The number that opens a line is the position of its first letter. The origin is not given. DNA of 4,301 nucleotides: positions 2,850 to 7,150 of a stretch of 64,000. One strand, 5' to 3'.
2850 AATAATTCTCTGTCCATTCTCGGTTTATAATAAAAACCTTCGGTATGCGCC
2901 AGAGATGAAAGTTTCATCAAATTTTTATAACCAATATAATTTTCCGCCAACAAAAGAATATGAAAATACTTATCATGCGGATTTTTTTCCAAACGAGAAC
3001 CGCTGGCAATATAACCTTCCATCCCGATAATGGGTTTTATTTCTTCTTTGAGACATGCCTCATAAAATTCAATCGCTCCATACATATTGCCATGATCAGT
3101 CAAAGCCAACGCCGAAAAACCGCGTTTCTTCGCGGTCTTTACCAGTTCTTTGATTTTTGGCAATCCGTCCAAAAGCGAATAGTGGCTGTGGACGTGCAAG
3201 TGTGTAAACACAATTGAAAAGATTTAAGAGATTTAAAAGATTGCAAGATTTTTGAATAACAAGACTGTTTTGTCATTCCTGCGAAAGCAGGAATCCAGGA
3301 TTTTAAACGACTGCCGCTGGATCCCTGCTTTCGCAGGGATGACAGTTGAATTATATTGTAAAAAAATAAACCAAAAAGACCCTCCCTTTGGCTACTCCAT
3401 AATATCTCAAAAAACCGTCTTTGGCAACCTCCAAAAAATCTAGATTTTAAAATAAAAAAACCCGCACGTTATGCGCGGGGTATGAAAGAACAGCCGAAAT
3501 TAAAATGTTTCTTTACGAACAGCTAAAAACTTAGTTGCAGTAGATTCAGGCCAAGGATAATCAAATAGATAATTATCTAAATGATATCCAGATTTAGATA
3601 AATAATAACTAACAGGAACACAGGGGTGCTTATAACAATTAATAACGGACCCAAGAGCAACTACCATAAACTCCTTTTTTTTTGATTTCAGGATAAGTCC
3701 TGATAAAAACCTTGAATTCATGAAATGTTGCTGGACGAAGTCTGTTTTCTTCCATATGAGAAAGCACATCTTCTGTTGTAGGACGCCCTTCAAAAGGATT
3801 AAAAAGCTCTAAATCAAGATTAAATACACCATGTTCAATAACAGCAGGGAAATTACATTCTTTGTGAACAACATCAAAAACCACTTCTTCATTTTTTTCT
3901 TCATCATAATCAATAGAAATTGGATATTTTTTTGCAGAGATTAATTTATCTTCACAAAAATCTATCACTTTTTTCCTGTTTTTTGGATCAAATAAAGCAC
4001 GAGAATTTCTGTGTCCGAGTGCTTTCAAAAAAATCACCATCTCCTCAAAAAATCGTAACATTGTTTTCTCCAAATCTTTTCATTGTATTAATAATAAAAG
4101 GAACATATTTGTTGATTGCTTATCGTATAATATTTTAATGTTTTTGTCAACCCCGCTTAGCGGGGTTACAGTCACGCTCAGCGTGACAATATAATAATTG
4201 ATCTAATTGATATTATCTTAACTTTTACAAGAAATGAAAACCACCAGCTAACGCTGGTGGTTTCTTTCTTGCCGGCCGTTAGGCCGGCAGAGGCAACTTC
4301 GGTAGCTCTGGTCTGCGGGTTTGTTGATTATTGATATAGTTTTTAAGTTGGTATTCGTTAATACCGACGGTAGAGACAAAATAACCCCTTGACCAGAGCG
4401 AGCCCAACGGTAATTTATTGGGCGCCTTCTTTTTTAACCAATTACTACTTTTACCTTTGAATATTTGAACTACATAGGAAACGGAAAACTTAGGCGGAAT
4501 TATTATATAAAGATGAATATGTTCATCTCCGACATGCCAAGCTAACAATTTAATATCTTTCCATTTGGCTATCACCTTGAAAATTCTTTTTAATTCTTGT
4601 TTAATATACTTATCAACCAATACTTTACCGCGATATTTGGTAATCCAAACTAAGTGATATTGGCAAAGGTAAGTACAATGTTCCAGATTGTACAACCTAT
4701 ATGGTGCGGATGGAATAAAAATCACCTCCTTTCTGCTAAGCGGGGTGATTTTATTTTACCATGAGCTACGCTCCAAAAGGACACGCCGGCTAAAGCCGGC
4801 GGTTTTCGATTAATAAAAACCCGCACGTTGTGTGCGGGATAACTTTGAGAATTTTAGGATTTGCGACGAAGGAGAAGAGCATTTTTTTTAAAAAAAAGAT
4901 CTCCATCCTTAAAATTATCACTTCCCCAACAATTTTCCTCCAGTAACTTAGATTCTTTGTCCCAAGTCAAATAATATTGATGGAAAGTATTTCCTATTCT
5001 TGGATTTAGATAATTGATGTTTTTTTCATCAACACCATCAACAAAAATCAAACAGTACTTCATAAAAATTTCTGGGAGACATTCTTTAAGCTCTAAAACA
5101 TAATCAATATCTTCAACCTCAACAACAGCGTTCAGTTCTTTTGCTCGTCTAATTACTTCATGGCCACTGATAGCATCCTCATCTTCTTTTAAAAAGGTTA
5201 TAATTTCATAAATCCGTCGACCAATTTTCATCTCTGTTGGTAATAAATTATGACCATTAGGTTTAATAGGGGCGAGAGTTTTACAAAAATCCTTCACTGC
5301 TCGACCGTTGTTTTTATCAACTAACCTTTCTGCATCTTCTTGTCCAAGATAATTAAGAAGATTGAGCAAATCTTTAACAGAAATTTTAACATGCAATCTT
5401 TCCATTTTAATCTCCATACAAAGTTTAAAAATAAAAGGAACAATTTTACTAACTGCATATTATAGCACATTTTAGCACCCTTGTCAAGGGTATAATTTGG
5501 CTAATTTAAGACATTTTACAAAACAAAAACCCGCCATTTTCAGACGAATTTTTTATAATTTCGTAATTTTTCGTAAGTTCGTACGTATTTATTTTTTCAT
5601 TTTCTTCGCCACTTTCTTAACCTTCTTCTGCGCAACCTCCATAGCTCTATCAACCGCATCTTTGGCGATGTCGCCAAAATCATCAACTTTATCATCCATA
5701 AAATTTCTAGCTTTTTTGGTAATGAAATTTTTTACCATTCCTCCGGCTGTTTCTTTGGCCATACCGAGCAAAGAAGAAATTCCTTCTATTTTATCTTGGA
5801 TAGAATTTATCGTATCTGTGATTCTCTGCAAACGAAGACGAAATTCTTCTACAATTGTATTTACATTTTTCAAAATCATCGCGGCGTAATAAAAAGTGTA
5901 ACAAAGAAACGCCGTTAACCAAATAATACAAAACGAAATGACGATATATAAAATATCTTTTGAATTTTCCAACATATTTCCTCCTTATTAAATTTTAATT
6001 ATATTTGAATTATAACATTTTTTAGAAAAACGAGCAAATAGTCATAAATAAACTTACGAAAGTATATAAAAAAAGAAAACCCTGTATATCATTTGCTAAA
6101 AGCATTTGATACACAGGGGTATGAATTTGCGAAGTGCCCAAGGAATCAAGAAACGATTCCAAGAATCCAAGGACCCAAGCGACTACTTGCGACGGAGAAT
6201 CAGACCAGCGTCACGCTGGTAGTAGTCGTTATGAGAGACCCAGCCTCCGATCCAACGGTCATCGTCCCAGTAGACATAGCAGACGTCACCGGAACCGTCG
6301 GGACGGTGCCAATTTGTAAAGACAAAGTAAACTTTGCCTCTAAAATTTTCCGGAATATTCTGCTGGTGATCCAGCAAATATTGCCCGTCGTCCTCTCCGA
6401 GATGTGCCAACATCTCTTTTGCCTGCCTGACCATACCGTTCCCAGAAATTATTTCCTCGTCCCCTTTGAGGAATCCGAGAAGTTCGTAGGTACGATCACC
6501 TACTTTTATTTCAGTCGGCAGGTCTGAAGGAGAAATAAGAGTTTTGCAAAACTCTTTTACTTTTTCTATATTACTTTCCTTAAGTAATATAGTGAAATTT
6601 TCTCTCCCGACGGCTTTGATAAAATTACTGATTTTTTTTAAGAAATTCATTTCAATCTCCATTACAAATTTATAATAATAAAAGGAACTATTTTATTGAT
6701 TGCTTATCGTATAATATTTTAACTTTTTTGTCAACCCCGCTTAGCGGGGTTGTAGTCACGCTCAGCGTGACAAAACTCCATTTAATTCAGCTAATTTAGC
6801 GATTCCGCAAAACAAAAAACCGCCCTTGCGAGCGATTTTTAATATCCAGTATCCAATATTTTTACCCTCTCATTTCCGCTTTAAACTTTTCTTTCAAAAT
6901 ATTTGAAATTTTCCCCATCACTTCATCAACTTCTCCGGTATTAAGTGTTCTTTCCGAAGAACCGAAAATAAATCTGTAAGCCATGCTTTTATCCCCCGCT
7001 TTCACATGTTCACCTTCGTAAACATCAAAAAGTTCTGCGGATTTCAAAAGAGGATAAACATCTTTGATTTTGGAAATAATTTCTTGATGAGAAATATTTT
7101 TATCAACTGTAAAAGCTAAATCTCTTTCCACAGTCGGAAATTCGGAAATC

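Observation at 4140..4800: IS200/IS605 TnpA with its own GCCGGC subterminal hairpins, bracketed by inverted REP-like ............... hairpins that recur elsewhere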

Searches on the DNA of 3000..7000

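Call 76: search_rna_families(source=window, start=3000, end=7000, threshold=evalue, max_evalue=1)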
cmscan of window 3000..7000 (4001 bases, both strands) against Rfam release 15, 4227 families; matches with E-value up to 1: 2.
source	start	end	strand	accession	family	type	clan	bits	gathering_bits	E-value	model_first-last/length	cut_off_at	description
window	4219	4305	-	RF02621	BSnc120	Gene; sRNA;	-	33.8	114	2.6e-05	1-88/88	no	Brucella sRNA 120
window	4230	4298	+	RF02351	psRNA14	Gene; sRNA;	-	29.6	60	0.04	1-84/84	no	Proteobacteria sRNA psRNA14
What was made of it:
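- Tried and rejected: A permissive search gives a sub-threshold BSnc120 match over the IS RE (33.8 bits against 114), which I do not treat as membership (call 76).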

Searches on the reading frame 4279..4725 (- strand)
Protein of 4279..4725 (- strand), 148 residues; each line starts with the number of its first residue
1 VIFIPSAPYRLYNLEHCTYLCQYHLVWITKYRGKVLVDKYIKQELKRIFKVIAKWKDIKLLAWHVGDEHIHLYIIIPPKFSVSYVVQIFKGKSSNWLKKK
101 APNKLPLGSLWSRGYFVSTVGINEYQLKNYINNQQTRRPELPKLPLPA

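Call 4: search_protein_families(library=pfam, proteins=[window:4279-4725:-], max_evalue=0.01)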
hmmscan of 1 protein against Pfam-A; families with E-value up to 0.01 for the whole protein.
window:4279-4725:- (148 aa): 1 family
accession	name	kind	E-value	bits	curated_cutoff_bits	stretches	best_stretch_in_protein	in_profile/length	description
PF01797.21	Y1_Tnp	-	1.2e-33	116.2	23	1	18-134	2-121/121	Transposase IS200 like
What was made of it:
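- On IS200/IS605 family, IS200 group: Pfam PF01797 at 116 bits (call 4).
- Checked: It matches Pfam Y1_Tnp at 116 bits (call 4).
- Pfam Y1_Tnp matches (call 4).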

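Call 5: search_protein_families(library=ncbifam, proteins=[window:4279-4725:-], max_evalue=0.01)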
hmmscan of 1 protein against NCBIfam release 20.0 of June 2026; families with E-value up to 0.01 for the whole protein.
window:4279-4725:- (148 aa): 2 families
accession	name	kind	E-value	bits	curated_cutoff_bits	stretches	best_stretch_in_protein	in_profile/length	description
NF033573.1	transpos_IS200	equivalog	2.2e-36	124.9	55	1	14-133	4-126/126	IS200/IS605 family transposase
NF047646.1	REP_Tyr_transpos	equivalog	1.2e-06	28.4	80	1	23-120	12-114/146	REP-associated tyrosine transposase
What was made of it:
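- On IS200/IS605 family, IS200 group: NCBIfam NF033573 at 124.9 bits against a cut-off of 55 (call 5).
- On RAYT (REP-associated tyrosine transposase): NF047646 scores 28.4 bits against a cut-off of 80 (call 5).
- Family: the IS200 HMM is passed and the RAYT HMM failed (call 5). The RAYT HMM scores 28.4 bits against a cut-off of 80, while the IS200 HMM scores 124.9 bits (call 5).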

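Call 14: find_encoding_contigs(protein=window:4279-4725:-, flank=10000, max_places=10)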
Protein window:4279-4725:- (148 aa): 5 contigs read that carry it; 3 places shown.
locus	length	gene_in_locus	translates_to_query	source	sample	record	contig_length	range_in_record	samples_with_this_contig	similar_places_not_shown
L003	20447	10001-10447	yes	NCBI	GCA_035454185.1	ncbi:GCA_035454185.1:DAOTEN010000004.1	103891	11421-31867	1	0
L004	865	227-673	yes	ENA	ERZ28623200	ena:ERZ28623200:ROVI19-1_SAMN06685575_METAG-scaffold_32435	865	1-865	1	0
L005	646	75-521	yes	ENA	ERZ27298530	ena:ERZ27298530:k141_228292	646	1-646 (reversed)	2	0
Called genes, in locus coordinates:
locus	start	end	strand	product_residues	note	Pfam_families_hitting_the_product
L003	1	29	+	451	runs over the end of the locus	PF02878:PGM_PMM_I, PF02879:PGM_PMM_II, PF02880:PGM_PMM_III, PF00408:PGM_PMM_IV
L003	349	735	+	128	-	-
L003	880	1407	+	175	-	-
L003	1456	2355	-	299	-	PF01435:Peptidase_M48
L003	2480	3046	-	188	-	PF04011:LemA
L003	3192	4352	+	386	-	PF02163:Peptidase_M50, PF13180:PDZ_2 (weak), PF17820:PDZ_6 (weak)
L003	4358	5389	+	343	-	PF02912:Phe_tRNA-synt_N, PF01409:tRNA-synt_2d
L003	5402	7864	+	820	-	PF01588:tRNA_bind, PF03483:B3_4, PF03484:B5, PF17759:tRNA_synthFbeta, PF03147:FDX-ACB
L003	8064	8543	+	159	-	-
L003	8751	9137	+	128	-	-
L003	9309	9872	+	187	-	-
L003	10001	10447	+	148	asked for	PF01797:Y1_Tnp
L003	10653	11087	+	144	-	-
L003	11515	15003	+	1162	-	PF02811:PHP, PF07733:DNA_pol3_alpha, PF17657:DNA_pol3_finger, PF14579:HHH_6, PF01336:tRNA_anti-codon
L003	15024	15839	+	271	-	PF01149:Fapy_DNA_glyco, PF05833:NFACT_N (weak), PF06831:H2TH, PF06827:zf-FPG_IleRS (weak)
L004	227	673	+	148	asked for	PF01797:Y1_Tnp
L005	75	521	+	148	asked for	PF01797:Y1_Tnp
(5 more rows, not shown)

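Call 18: find_related_loci(query=window:4279-4725:-, collection=metagenome_contigs, flank=3000)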
Query window:4279-4725:- (148 aa) in metagenome_contigs; peptide patterns used: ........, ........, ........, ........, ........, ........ (x = any residue, [..] = any of these).
265 stretches matched a pattern; 9 encode a relative of the query (tblastn E <= 1e-3); 9 distinct loci.
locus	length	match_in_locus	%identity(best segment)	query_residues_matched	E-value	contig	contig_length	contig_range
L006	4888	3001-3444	96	1-148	5e-96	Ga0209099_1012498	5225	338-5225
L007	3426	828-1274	88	1-148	3e-89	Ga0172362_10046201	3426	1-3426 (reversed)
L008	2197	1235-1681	87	1-148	6e-90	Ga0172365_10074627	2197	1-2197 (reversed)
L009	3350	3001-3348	95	1-116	2e-73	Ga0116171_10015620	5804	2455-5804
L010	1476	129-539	60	10-147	1e-60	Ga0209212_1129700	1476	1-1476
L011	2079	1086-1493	61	10-146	3e-49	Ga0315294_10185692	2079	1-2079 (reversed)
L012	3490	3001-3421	64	3-144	3e-45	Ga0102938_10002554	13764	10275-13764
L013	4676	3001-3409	58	10-146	6e-33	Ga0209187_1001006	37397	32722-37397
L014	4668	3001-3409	58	10-146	6e-33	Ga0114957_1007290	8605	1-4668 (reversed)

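Call 46: search_solved_structures(query=window:4279-4725:-, max_evalue=1, show_alignments=1)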
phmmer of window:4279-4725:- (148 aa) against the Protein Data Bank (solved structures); distinct sequences matched with E-value up to 1: 8.
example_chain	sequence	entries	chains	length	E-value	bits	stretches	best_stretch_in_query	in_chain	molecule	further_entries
2f4f_A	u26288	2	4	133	3.7e-26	95.4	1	11-137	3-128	Transposase, putative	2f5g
2ec2_A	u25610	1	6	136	4.4e-26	95.1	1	14-138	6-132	136aa long hypothetical transposase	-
2vhg_A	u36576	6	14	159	6.1e-21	78.4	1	11-140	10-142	TRANSPOSASE ORFA | Putative transposase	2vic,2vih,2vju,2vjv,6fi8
2a6m_A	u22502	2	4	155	6.6e-21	78.3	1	11-140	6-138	ISHp608 transposase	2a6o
2fyx_A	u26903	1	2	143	2.9e-14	56.7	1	18-136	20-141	transposase, putative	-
2xm3_A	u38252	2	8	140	2.1e-13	53.9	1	17-136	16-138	TRANSPOSASE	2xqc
2xma_A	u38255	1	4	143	2.2e-13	53.9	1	17-136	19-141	TRANSPOSASE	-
2xo6_A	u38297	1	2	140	7.1e-13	52.2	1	17-136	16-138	TRANSPOSASE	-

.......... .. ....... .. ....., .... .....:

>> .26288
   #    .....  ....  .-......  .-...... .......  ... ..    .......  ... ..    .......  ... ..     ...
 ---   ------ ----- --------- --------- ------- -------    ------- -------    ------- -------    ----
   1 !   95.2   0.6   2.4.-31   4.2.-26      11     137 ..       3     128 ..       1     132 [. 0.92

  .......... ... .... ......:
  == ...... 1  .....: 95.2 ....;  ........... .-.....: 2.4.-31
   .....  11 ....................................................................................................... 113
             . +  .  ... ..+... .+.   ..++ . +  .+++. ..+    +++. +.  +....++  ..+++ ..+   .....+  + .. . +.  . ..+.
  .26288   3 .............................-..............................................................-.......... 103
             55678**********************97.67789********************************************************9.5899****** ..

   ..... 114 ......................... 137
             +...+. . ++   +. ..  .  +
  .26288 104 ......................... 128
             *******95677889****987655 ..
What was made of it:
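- On IS200/IS605 family, IS200 group: PDB relatives 2f4f, 2ec2, 2a6m and 2xm3 (call 46).
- On RAYT (REP-associated tyrosine transposase): No RAYT structure appears among the PDB matches at E<=1 (call 46).
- Closest known: IS608. Same: The fold family is the same (PDB matches with E 6e-21 and 2e-13, call 46).
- The best PDB relatives are IS200, IS608 and ISDra2 TnpA (call 46). There is no RAYT among the PDB matches (call 46).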

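Call 78: list_cluster_members(proteins=[window:4282-4725:-])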
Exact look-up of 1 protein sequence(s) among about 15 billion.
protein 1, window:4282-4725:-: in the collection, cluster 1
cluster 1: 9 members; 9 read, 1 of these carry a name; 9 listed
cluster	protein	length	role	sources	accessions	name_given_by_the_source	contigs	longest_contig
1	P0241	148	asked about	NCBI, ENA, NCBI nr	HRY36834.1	MAG TPA: IS200/IS605 family transposase [Candidatus Magasanikbacteria bacterium] | IS200/IS605 family transposase [Candidatus Magasanikbacteria bacterium]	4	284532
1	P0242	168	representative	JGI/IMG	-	-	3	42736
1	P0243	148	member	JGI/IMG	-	-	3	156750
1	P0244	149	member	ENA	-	-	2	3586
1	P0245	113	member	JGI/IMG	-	-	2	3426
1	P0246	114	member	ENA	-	-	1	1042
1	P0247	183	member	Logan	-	-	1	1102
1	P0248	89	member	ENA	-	-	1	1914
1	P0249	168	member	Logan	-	-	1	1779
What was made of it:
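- Magasanikbacteria (call 78).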
